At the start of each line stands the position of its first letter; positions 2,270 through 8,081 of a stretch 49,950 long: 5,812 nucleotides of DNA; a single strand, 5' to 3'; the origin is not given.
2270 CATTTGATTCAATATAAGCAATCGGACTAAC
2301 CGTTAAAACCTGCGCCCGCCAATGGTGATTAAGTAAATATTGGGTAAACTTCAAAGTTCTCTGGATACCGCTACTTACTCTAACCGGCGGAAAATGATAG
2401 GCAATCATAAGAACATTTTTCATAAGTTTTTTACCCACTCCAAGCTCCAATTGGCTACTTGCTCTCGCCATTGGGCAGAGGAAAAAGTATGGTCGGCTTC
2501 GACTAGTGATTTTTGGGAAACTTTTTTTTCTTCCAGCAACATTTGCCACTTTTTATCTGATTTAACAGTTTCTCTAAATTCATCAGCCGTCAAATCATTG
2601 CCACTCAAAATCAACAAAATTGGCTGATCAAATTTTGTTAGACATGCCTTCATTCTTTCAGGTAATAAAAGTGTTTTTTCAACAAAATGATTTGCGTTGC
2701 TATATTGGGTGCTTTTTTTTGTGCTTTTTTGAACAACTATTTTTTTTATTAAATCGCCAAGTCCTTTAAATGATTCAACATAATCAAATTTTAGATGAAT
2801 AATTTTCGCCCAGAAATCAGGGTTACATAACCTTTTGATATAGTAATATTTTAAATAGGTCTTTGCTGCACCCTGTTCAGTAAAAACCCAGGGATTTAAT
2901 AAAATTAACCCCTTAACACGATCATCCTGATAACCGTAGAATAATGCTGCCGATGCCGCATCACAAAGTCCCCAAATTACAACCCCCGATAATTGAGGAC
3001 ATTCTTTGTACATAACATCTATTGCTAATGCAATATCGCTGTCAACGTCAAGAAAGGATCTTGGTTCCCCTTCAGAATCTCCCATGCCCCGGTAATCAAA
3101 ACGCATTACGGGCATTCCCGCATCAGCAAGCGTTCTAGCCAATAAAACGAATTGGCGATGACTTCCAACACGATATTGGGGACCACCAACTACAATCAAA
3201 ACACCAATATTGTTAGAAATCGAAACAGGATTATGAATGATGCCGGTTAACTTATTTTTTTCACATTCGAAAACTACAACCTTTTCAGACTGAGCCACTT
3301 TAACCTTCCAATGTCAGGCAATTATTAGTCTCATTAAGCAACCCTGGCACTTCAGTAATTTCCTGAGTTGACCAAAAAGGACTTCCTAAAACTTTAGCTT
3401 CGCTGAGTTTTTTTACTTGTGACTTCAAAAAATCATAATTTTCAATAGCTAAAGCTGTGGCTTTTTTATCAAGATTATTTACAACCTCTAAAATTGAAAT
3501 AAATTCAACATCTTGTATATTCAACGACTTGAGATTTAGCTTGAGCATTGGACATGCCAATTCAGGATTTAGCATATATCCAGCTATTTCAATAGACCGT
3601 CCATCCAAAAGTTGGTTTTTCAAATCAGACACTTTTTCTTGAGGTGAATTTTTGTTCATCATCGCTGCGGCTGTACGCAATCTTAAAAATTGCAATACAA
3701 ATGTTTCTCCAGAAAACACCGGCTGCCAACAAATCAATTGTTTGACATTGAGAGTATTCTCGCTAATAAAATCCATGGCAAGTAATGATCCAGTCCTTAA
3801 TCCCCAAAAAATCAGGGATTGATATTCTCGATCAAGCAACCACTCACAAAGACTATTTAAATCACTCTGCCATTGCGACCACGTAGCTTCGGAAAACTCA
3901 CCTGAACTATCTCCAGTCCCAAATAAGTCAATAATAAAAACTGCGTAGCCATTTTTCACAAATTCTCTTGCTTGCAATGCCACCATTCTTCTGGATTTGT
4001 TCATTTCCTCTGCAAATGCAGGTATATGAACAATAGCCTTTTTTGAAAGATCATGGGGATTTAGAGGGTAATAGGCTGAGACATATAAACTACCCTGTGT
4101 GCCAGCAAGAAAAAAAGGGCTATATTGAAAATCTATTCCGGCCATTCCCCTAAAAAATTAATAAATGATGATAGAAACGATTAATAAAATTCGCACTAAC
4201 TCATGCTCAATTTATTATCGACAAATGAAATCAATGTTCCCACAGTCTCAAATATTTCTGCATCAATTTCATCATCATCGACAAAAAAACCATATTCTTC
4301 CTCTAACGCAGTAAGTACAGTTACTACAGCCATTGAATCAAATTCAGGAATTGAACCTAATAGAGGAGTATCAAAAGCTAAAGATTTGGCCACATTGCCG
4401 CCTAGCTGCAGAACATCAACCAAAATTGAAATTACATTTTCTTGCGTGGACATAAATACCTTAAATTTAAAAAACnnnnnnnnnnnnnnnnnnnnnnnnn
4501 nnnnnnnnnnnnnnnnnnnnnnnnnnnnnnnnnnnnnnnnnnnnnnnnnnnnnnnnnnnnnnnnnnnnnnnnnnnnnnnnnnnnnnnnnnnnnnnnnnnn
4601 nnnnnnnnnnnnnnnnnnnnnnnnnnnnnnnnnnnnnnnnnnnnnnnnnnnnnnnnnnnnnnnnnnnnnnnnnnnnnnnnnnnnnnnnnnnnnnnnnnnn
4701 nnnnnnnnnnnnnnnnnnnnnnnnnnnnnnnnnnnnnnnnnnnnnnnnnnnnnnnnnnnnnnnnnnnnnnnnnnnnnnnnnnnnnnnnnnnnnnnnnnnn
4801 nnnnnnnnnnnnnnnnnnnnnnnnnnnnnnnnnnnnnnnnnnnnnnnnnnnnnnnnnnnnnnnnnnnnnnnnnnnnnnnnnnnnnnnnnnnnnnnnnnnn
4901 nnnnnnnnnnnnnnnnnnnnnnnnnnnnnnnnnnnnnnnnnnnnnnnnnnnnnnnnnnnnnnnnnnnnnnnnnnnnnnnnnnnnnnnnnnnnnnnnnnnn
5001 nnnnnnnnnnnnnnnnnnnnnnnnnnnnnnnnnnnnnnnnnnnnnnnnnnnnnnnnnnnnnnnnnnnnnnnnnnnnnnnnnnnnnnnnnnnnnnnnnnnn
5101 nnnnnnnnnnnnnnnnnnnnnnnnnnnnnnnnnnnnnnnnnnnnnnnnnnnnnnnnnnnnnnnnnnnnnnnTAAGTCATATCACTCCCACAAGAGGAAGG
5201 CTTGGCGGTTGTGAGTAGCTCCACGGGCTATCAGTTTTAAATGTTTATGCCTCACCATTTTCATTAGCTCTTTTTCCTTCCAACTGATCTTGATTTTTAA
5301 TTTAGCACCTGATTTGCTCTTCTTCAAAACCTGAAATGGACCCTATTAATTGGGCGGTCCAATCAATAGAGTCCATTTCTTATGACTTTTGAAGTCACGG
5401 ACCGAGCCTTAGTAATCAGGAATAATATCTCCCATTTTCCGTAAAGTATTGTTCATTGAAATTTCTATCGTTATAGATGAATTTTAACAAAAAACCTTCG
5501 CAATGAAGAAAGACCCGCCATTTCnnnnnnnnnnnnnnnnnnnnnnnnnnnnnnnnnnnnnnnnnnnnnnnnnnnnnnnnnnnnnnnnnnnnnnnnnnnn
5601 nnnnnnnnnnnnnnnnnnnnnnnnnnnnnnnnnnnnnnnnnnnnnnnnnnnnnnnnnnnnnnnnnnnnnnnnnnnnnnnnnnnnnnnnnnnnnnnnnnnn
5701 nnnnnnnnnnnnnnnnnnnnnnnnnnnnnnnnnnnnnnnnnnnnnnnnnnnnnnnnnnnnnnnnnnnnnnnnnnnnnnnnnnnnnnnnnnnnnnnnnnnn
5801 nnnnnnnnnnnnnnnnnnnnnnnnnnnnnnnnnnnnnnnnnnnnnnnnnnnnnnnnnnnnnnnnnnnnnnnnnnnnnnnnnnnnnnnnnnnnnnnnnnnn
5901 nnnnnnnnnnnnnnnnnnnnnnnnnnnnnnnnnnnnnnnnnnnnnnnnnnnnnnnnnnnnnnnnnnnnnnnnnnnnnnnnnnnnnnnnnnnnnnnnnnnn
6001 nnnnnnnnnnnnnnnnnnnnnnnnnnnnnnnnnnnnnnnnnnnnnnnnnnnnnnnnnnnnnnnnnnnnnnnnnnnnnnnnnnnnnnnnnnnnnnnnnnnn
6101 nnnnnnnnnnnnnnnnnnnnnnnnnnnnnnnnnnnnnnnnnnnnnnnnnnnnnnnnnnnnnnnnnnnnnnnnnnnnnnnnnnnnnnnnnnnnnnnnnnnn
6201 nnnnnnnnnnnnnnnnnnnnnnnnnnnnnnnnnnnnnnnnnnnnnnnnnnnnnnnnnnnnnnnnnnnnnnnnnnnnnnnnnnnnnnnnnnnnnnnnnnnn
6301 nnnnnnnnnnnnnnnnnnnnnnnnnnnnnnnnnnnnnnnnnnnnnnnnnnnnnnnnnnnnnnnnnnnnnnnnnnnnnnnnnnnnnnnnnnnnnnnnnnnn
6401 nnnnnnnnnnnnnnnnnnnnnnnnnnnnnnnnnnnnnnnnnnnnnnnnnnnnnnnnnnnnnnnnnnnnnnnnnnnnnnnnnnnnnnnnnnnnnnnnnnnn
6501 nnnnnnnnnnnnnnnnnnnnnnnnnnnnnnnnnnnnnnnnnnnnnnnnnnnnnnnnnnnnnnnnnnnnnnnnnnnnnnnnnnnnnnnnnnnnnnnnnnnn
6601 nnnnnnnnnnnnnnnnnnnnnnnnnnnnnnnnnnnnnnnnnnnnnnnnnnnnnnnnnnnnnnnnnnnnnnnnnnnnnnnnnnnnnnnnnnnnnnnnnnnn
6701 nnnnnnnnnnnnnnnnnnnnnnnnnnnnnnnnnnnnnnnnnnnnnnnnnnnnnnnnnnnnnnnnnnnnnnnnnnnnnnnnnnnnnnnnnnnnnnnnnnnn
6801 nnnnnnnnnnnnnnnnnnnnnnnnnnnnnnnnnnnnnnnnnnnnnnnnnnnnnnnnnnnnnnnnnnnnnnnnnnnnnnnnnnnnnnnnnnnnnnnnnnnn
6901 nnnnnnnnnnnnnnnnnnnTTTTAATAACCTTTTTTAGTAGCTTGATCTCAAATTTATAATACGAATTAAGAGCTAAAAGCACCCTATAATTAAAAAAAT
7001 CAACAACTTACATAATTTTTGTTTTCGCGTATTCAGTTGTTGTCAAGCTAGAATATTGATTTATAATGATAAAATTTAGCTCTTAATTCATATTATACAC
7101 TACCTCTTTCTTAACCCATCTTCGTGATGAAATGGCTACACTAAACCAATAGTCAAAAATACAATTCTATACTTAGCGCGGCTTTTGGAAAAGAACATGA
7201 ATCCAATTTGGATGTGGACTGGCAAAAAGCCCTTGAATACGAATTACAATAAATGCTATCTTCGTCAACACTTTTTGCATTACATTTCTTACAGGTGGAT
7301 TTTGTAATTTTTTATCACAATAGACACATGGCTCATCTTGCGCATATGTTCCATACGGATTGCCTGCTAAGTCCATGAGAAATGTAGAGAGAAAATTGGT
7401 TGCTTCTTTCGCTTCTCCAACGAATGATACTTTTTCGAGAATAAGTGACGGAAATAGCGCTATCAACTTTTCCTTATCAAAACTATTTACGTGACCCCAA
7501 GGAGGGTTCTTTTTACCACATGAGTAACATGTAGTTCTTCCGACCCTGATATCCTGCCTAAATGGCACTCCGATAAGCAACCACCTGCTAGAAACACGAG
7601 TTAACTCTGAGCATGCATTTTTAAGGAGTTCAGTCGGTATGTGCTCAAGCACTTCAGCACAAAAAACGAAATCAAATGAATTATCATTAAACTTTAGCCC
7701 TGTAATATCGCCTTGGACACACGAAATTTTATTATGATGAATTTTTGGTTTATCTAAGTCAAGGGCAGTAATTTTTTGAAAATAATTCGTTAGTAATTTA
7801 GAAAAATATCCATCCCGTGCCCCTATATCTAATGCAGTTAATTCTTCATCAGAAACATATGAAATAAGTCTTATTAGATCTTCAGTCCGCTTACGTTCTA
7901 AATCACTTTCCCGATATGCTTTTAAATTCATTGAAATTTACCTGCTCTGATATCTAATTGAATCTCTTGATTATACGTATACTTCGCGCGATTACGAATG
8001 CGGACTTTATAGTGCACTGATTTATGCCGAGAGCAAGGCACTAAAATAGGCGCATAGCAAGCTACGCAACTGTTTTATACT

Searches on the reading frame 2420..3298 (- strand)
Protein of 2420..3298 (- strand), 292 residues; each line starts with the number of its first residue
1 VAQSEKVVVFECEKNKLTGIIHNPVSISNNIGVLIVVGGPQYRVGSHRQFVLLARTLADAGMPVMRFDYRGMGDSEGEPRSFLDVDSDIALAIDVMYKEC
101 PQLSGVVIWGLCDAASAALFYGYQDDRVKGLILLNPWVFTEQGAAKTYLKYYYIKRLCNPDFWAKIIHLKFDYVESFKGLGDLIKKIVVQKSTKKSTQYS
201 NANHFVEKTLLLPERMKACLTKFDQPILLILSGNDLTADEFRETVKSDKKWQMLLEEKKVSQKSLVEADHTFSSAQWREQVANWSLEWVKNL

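Call 28: search_protein_families(library=ncbifam, proteins=[window:2420-3298:-], max_evalue=0.00001)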
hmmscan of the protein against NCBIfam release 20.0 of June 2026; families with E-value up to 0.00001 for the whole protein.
window:2420-3298:- (292 aa): 3 families
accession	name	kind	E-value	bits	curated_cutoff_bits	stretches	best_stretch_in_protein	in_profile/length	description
TIGR03100.1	hydr1_PEP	hypoth_equivalog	4.4e-105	350.9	168.45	1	5-291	2-274/274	hydrolase 1, exosortase A system-associated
TIGR03101.1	hydr2_PEP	hypoth_equivalog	2.6e-07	30.4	202.75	1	10-138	5-134/266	hydrolase 2, exosortase A system-associated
NF058544.1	IVPilMotSglTMyx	equivalog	1.1e-06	28.6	300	1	53-137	55-138/210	type IV pili motility protein SglT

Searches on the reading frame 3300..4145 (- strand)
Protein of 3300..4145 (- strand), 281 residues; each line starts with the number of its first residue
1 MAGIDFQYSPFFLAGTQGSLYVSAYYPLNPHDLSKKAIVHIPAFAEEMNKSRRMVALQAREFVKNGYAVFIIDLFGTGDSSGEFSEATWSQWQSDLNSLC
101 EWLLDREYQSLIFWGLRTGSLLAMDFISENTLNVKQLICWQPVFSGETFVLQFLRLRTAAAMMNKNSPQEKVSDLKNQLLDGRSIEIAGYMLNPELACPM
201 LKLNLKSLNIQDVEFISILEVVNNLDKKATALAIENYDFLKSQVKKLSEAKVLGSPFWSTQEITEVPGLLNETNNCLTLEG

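Call 28: search_protein_families(library=ncbifam, proteins=[window:3300-4145:-], max_evalue=0.00001)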
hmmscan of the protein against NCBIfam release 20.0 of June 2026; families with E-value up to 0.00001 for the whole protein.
window:3300-4145:- (281 aa): 2 families
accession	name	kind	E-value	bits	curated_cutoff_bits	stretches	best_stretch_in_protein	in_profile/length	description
TIGR03101.1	hydr2_PEP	hypoth_equivalog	2e-72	243.9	202.75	1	10-275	2-263/266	hydrolase 2, exosortase A system-associated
TIGR00976.1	CocE_NonD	subfamily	2.3e-06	26.9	66.3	1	37-107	24-93/550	CocE/NonD family hydrolase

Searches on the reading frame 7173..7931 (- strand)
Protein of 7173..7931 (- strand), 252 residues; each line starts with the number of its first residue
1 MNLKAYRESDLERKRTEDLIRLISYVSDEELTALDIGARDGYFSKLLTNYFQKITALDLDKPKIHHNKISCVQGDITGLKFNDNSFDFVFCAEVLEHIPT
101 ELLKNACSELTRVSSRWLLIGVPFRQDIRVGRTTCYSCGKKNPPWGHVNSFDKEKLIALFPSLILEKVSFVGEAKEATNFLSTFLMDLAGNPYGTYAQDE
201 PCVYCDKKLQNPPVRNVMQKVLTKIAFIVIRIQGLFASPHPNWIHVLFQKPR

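Call 28: search_protein_families(library=ncbifam, proteins=[window:7173-7931:-], max_evalue=0.00001)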
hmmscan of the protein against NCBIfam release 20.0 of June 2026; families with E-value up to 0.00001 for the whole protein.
window:7173-7931:- (252 aa): 3 families
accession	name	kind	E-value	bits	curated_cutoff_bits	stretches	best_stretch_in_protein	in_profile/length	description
NF041255.1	mycofact_MftM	equivalog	3.5e-09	36.4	200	1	34-158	144-264/289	mycofactocin oligosaccharide methyltransferase MftM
TIGR02072.1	BioC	equivalog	7e-09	35.8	184.95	1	8-96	12-108/244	malonyl-ACP O-methyltransferase BioC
TIGR04345.1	ovoA_Cterm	equivalog_domain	1.8e-06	27.7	170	0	66-106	115-157/242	putative 4-mercaptohistidine N1-methyltransferase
